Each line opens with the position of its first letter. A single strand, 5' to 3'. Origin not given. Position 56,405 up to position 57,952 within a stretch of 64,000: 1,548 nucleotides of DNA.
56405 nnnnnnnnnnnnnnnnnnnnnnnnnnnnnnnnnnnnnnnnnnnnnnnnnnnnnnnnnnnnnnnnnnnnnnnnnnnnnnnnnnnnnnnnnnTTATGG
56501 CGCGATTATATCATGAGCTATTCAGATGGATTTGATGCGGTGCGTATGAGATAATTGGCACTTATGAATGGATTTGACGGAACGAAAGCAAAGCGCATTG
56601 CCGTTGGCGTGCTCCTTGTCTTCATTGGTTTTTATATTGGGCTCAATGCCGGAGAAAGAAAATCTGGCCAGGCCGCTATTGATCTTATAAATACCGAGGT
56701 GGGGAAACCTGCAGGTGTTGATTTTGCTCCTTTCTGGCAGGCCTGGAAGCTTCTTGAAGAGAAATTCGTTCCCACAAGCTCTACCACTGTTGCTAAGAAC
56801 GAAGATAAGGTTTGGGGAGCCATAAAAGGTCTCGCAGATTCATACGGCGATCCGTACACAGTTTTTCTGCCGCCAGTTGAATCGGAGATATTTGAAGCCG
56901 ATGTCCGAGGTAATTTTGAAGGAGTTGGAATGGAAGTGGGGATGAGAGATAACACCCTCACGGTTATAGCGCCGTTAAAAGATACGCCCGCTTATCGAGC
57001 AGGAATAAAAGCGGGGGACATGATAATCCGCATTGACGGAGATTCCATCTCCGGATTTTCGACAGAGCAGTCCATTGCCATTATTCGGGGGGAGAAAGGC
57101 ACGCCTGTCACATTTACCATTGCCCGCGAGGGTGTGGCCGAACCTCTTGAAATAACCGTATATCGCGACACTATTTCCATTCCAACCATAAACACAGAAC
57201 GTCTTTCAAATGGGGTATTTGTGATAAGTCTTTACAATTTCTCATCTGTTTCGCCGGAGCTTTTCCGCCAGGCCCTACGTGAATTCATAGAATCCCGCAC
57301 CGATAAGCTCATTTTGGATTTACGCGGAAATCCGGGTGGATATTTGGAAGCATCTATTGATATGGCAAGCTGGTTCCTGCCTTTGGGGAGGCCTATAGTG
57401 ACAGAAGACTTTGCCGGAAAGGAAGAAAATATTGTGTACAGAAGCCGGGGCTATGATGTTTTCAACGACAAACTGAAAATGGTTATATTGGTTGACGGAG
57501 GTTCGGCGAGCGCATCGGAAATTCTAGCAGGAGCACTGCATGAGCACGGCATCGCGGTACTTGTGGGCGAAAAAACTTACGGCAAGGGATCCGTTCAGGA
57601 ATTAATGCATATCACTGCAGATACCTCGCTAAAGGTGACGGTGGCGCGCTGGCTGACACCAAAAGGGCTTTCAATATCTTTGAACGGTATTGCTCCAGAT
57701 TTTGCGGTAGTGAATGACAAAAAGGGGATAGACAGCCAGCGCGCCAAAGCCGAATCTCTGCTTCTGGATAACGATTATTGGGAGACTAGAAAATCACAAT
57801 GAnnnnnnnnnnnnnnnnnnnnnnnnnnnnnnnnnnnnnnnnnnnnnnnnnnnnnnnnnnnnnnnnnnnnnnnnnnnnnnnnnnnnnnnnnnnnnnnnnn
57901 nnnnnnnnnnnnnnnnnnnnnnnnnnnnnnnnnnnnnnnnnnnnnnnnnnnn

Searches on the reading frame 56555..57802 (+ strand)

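Call 30: search_protein_families(library=pfam, proteins=[window:56555-57802:+], max_evalue=0.00001)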
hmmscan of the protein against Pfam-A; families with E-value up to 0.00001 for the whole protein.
window:56555-57802:+ (415 aa): 4 families
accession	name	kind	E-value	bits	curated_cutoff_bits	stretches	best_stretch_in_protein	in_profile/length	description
PF03572.23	Peptidase_S41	-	4.6e-44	150.4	24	1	223-385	4-165/165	Peptidase family S41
PF13180.12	PDZ_2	-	8.3e-11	42.5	27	1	125-202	4-80/80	PDZ domain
PF17820.7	PDZ_6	-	1.6e-10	41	27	1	139-191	4-54/54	PDZ domain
PF00595.29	PDZ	-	2e-10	41.3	23.2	1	122-189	10-80/81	PDZ domain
